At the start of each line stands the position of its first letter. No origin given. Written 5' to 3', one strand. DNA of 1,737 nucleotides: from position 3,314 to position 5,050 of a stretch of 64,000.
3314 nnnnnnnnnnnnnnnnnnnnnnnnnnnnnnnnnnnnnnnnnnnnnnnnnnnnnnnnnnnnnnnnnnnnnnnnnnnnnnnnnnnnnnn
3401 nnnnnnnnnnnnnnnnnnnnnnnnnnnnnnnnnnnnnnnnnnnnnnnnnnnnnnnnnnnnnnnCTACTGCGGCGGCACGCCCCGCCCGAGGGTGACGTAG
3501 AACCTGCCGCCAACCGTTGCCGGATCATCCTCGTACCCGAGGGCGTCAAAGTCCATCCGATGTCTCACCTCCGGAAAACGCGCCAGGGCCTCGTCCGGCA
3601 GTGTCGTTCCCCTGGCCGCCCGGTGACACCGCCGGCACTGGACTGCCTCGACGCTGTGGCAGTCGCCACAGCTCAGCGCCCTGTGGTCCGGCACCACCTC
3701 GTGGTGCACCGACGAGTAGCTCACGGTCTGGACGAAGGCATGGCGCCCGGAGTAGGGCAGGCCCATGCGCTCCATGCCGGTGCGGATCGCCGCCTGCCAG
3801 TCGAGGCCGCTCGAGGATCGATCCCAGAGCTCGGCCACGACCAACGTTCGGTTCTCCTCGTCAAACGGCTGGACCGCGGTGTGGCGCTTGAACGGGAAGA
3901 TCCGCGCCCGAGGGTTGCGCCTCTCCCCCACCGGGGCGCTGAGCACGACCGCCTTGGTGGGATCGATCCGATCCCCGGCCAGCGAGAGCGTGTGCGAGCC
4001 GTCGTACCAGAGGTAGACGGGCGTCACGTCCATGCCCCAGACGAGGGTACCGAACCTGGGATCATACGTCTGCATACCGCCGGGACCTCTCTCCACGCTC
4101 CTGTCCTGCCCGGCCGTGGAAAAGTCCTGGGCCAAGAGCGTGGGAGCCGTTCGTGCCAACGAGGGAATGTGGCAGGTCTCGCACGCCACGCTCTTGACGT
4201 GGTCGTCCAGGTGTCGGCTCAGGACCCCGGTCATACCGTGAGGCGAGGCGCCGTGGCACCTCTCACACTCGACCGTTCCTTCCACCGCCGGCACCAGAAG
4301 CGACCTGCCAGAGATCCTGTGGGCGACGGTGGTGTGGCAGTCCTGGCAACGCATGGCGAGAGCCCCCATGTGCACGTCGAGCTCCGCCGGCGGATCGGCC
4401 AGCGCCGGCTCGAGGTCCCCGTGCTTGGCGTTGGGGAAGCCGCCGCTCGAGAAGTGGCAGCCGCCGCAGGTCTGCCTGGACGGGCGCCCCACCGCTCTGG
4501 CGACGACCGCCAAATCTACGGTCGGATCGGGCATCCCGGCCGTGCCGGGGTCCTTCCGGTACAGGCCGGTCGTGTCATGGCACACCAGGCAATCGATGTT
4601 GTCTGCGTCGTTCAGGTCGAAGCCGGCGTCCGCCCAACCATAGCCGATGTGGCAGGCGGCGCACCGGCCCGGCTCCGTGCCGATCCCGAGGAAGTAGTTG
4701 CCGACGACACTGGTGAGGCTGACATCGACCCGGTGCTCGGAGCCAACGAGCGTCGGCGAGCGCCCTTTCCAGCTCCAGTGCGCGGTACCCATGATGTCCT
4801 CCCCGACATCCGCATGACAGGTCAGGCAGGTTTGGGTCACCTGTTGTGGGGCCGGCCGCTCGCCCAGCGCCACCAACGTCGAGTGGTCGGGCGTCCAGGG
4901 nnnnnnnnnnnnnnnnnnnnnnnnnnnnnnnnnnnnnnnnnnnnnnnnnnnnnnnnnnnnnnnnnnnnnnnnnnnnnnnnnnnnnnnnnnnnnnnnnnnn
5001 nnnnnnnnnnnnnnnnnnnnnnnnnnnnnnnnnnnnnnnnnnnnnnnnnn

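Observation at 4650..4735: OTR-like domain has lost the catalytic Lys and Cys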

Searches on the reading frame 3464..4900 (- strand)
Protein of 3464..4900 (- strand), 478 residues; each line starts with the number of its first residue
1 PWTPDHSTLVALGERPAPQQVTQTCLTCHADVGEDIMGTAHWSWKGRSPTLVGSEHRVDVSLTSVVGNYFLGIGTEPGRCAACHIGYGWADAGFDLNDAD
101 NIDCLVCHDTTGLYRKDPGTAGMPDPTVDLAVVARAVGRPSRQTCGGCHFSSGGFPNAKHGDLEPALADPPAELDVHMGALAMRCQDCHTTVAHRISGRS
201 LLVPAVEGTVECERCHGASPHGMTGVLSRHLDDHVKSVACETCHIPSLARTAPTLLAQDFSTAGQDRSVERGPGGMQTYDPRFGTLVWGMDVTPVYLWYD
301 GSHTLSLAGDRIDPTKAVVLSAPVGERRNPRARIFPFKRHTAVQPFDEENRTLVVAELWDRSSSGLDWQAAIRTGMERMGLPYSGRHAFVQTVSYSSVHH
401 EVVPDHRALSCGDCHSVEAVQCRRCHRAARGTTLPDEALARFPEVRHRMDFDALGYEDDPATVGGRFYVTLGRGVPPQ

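Call 7: find_homologous_proteins(query=window:3464-4900:-, max_evalue=1e-10)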
Query window:3464-4900:- (478 aa): 708 proteins with E <= 1e-10 among 8000 candidates; the best 120 are listed.
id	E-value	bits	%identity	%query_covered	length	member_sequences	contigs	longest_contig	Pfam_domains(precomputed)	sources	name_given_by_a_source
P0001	9.7e-213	726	61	100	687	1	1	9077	PF11783.14,PF14522.12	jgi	jgi:octaheme c-type cytochrome (tetrathionate reductase family)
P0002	6.1e-211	720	61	100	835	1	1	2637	PF11783.14,PF14537.12,PF14522.12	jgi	jgi:octaheme c-type cytochrome (tetrathionate reductase family)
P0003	8.4e-211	720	62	100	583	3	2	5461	PF11783.14,PF14537.12,PF14522.12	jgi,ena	-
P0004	1.0e-210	719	61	100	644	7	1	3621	PF11783.14,PF14537.12,PF14522.12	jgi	jgi:octaheme c-type cytochrome (tetrathionate reductase family)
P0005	9.3e-208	710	60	100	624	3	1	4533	PF11783.14,PF14537.12,PF02085.22,PF14522.12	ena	-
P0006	2.1e-206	705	60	98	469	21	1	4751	PF11783.14,PF14537.12,PF14522.12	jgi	jgi:octaheme c-type cytochrome (tetrathionate reductase family)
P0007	2.3e-203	695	61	100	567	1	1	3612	PF11783.14,PF14537.12,PF02085.22,PF14522.12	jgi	jgi:octaheme c-type cytochrome (tetrathionate reductase family)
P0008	1.9e-201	689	60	100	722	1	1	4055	PF11783.14,PF14537.12,PF02085.22,PF14522.12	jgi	jgi:octaheme c-type cytochrome (tetrathionate reductase family)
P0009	1.6e-199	682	63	96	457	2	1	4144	PF11783.14,PF14537.12,PF14522.12,PF22113.2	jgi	jgi:octaheme c-type cytochrome (tetrathionate reductase family)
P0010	3.1e-199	681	60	99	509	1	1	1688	PF11783.14,PF14537.12,PF14522.12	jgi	jgi:octaheme c-type cytochrome (tetrathionate reductase family)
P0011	5.7e-199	681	59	99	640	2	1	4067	PF11783.14,PF09699.16,PF02085.22,PF14522.12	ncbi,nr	ncbi:MAG: tetrathionate reductase family octaheme c-type cytochrome, partial [Acidobacteria bacteriu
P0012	2.3e-196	672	58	100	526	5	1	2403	PF11783.14,PF09699.16,PF14537.12,PF14522.12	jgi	jgi:octaheme c-type cytochrome (tetrathionate reductase family)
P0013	5.3e-194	664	61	93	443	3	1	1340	PF11783.14,PF14537.12,PF14522.12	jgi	jgi:octaheme c-type cytochrome (tetrathionate reductase family)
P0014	1.5e-193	663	58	100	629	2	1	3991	PF11783.14,PF09699.16,PF14522.12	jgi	jgi:octaheme c-type cytochrome (tetrathionate reductase family)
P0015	1.2e-189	650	57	100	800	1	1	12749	PF11783.14,PF14537.12,PF14522.12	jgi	jgi:octaheme c-type cytochrome (tetrathionate reductase family)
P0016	4.9e-186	638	60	93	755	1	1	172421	PF11783.14,PF14537.12,PF02085.22,PF14522.12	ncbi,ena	-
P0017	3.3e-184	632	60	89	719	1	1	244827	PF11783.14,PF14537.12,PF14522.12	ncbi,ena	-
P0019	7.9e-176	604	55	100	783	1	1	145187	PF11783.14,PF02085.22,PF14522.12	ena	-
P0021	2.7e-169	583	52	100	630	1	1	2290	PF11783.14,PF14537.12,PF02085.22,PF14522.12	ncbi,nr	ncbi:MAG: tetrathionate reductase family octaheme c-type cytochrome, partial [bacterium]|nr:tetrathi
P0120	1.4e-107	379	42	97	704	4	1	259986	PF11783.14,PF14537.12,PF02085.22,PF14522.12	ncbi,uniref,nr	ncbi:tetrathionate reductase family octaheme c-type cytochrome [Desulfovibrio sp. Huiquan2017]|unire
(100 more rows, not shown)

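Call 12: find_encoding_contigs(protein=P0016, flank=8000, max_places=2)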
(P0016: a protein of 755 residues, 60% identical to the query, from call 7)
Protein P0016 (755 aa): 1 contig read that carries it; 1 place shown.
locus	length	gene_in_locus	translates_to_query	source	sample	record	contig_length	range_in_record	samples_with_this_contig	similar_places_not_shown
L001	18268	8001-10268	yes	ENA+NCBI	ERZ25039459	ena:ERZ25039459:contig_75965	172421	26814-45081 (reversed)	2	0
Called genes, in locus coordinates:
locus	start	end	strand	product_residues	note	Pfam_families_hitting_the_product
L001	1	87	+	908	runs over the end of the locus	PF07494:Reg_prop (faint), PF08450:SGL (faint), PF07495:Y_Y_Y, PF00196:GerE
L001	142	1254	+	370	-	PF00144:Beta-lactamase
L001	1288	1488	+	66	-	-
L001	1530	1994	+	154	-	PF00565:SNase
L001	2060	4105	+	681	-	PF01841:Transglut_core, PF11954:DUF3471 (faint)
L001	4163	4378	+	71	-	-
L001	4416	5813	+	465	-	PF01596:Methyltransf_3, PF13578:Methyltransf_24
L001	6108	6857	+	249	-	PF13187:Fer4_9 (faint), PF00037:Fer4 (faint), PF12838:Fer4_7 (faint), PF13247:Fer4_11, PF12797:Fer4_2 (weak), PF12837:Fer4_6 (weak), PF13237:Fer4_10 (weak)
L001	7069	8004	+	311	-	PF03916:NrfD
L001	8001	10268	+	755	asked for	PF14522:Cytochrome_C7 (weak), PF14537:Cytochrom_c3_2 (faint), PF02085:Cytochrom_CIII (weak), PF11783:Cytochrome_cB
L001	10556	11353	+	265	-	PF21948:LplA-B_cat, PF03099:BPL_LplA_LipB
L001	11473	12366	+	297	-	-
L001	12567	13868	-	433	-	-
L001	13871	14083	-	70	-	PF18917:LiaI-LiaF-like_TM1, PF22570:LiaF-TM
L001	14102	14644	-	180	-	PF05154:TM2 (weak), PF18917:LiaI-LiaF-like_TM1, PF22570:LiaF-TM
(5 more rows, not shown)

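Call 15: find_encoding_contigs(protein=P0019, flank=8000, max_places=2)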
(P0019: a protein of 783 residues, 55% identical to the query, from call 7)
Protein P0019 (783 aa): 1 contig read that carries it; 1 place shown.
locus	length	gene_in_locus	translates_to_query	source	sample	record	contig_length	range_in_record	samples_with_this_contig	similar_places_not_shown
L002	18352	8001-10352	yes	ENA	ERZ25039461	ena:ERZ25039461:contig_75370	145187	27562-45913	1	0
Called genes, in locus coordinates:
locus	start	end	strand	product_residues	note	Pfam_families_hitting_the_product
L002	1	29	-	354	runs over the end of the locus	-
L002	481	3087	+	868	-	PF26550:Tricorn_2nd, PF26549:Tricorn_N, PF07676:PD40, PF26549:Tricorn_N, PF07676:PD40, PF26549:Tricorn_N, PF01979:Amidohydro_1, PF07969:Amidohydro_3, +4 more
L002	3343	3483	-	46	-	-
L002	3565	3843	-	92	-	-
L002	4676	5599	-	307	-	PF01261:AP_endonuc_2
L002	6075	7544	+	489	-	PF13187:Fer4_9 (faint), PF00037:Fer4 (faint), PF12797:Fer4_2 (faint), PF12837:Fer4_6 (faint), PF12838:Fer4_7 (faint), PF13237:Fer4_10 (faint), PF13247:Fer4_11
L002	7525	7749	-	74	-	-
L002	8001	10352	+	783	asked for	PF14522:Cytochrome_C7 (weak), PF02085:Cytochrom_CIII (weak), PF11783:Cytochrome_cB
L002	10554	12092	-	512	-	PF00324:AA_permease, PF13520:AA_permease_2, PF13906:AA_permease_C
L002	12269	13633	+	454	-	PF00324:AA_permease, PF13520:AA_permease_2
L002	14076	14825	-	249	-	-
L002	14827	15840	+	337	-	PF13540:RCC1_2, PF25390:WD40_RLD, PF00415:RCC1, PF00415:RCC1, PF13540:RCC1_2, PF13540:RCC1_2, PF25390:WD40_RLD, PF00415:RCC1, +5 more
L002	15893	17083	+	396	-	PF13540:RCC1_2, PF25390:WD40_RLD, PF00415:RCC1, PF00415:RCC1, PF00415:RCC1, PF25390:WD40_RLD, PF13540:RCC1_2, PF25390:WD40_RLD, +9 more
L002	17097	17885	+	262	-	PF25384:Alsin_RLD (faint), PF25390:WD40_RLD, PF00415:RCC1, PF13540:RCC1_2, PF00415:RCC1, PF13540:RCC1_2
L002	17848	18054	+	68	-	-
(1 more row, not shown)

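Call 29: find_encoding_contigs(protein=P0120, flank=6000, max_places=2)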
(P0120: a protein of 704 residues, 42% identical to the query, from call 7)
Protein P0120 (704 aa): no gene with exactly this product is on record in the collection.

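Call 30: find_encoding_contigs(protein=P0015, flank=6000, max_places=2)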
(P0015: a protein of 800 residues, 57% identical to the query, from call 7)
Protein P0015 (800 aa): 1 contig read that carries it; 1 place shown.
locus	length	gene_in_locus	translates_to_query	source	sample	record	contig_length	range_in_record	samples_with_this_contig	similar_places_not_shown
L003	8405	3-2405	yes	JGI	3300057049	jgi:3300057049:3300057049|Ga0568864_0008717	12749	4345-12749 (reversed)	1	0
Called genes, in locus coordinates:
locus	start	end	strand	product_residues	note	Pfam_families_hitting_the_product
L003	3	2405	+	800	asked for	PF14522:Cytochrome_C7 (weak), PF14537:Cytochrom_c3_2 (faint), PF11783:Cytochrome_cB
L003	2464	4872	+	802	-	PF00708:Acylphosphatase, PF07503:zf-HYPF, PF01300:Sua5_yciO_yrdC, PF17788:HypF_C, PF22521:HypF_C_2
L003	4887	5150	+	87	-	PF01455:HupF_HypC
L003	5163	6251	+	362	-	PF01924:HypD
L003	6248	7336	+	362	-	PF00586:AIRS, PF02769:AIRS_C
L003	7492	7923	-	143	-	PF12973:Cupin_7 (weak), PF00190:Cupin_1 (weak), PF07883:Cupin_2, PF02311:AraC_binding (faint)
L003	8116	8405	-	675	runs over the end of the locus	PF03169:OPT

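Call 64: predict_structure(alignment_id=A2)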
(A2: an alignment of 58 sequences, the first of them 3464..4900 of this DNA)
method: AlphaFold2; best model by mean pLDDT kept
length: 478 residues; sequences in the alignment: 58
mean_pLDDT: 88.3   pTM: 0.89
mean pLDDT of the five models: 88.3, 88.2, 88.0, 84.9, 84.6
residues with pLDDT >= 90: 302; 70-90: 144; 50-70: 20; < 50: 12
segments of 3 or more residues with pLDDT < 50: 469-478
pLDDT, mean of each block of 10 residues (from residue 1): 85 94 95 93 88 91 87 72 83 87 94 89 93 95 83 70 84 95 92 91 88 92 79 93 95 93 92 90 92 96 94 97 94 96 97 87 74 92 97 94 94 89 74 83 87 94 74 38
secondary structure, 60 per line:
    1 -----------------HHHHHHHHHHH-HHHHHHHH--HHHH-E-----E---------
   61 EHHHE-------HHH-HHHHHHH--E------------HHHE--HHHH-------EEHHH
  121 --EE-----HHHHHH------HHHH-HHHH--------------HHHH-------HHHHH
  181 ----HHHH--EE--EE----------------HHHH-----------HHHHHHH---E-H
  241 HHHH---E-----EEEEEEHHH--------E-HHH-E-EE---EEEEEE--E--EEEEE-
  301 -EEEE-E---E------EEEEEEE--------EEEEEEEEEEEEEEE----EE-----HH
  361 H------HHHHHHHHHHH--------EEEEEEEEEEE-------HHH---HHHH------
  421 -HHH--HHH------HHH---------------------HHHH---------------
elements in order: H18-28 H30-37 H40-43 H77-83 H105-108 H130-135 H142-145 H147-150 H165-168 H176-180 H185-188 H213-216 H228-234 H240-244 E254-259 E284-289 E295-299 E302-305 E318-324 E333-347 H368-378 E387-397 H411-414 H460-463

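Call 66: fold_search(model_id=the predicted structure, library=pdb)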
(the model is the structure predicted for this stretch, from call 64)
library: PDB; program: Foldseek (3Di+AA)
matches with E <= 10: 20; with E <= 0.001: 1
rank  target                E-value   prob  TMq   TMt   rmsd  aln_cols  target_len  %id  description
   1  1sp3                  2.4e-43  1.00  0.81  0.89   3.0       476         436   35  Crystal structure of octaheme cytochrome c from Shewanella oneidensis (released 2004-09-21)
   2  8buq_A                1.9e+00  0.01  0.08  0.05  14.9       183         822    9  Structure of DDB1 bound to DS43-engaged CDK12-cyclin K (released 2023-09-13)
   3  9jph_G                5.0e+00  0.01  0.06  0.07  10.8        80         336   11  crRNA-guided surveillance (Csy) complex (released 2026-04-01)
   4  9e5e_A                5.3e+00  0.00  0.04  0.07  20.0       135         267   12  Escherichia coli DyP peroxidase-loaded encapsulin shell (released 2025-03-19)
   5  6jzk_B                6.7e+00  0.00  0.06  0.07  16.1       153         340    9  Structure of FimA type-1 (FimA1) prepilin of the type V major fimbrium (released 2020-04-15)
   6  7po4_W                7.1e+00  0.01  0.07  0.23  10.8       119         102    8  Assembly intermediate of human mitochondrial ribosome large subunit (largely unfolded rRNA with MALSU1, L0R8F8 and ACP (released 2022-06-15)
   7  8d81_A                7.1e+00  0.00  0.07  0.05  15.6       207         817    9  Cereblon~DDB1 bound to Pomalidomide (released 2022-07-20)
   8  6zm5_W                7.6e+00  0.01  0.08  0.24  10.8       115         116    7  Human mitochondrial ribosome in complex with OXA1L, mRNA, A/A tRNA, P/P tRNA and nascent polypeptide (released 2021-01-13)
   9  4gfv_A                7.6e+00  0.01  0.04  0.05  18.5        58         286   16  PTPN18 in complex with HER2-pY1196 phosphor-peptides (released 2013-10-23)
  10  7p1t_A                7.6e+00  0.01  0.03  0.06  18.8        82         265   16  Cryo-EM structure of encapsulin from Mycobacterium tuberculosis (released 2022-07-13)
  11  5xd3                  8.0e+00  0.01  0.04  0.06  15.9        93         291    9  Crystal structure of Mycobacterium smegmatis MutT1 in complex with ATP (I) (released 2017-08-09)
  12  7phm_0                8.5e+00  0.01  0.03  0.05  19.1        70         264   17  Cryo-EM structure of Mycobacterium tuberculosis encapsulin (released 2022-07-20)
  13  8eb4_A                8.5e+00  0.00  0.04  0.05  28.3       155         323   10  Gordonia phage Ziko (released 2023-02-01)
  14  4xr7_A                9.0e+00  0.01  0.05  0.04  12.1        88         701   11  Structure of the Saccharomyces cerevisiae PAN2-PAN3 core complex (released 2015-01-28)
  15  7lis                  9.0e+00  0.00  0.03  0.05  19.2        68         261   15  Thermotoga maritima Encapsulin Nanocompartment Pore Mutant S5D (released 2022-02-09)
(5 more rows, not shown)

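Call 71: list_cluster_members(proteins=[P0011, P0021, P0016, P0017, P0121])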
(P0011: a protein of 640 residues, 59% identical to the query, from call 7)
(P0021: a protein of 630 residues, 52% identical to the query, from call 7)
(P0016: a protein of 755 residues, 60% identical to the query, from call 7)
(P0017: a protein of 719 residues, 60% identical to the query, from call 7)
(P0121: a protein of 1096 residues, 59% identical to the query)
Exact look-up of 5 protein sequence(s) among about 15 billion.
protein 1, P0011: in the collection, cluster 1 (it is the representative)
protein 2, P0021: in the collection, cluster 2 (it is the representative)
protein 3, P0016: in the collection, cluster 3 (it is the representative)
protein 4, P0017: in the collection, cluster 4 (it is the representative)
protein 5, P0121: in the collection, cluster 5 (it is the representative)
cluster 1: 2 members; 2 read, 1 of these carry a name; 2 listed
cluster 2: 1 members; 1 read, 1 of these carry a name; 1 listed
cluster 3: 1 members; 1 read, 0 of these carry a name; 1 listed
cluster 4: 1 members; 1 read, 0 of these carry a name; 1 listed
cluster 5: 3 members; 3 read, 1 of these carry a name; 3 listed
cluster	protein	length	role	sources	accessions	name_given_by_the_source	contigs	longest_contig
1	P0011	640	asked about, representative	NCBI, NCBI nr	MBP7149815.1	MAG: tetrathionate reductase family octaheme c-type cytochrome, partial [Acidobacteria ... | tetrathionate reductase family octaheme c-type cytochrome [Acidobacteriota bacterium]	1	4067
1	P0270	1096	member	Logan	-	-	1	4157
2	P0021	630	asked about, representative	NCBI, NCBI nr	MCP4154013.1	MAG: tetrathionate reductase family octaheme c-type cytochrome, partial [bacterium] | tetrathionate reductase family octaheme c-type cytochrome [bacterium]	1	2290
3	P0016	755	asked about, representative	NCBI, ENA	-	-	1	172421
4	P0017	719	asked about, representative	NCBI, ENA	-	-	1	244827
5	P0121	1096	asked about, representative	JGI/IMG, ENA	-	-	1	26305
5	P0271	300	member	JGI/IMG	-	hypothetical protein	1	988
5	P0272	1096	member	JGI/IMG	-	-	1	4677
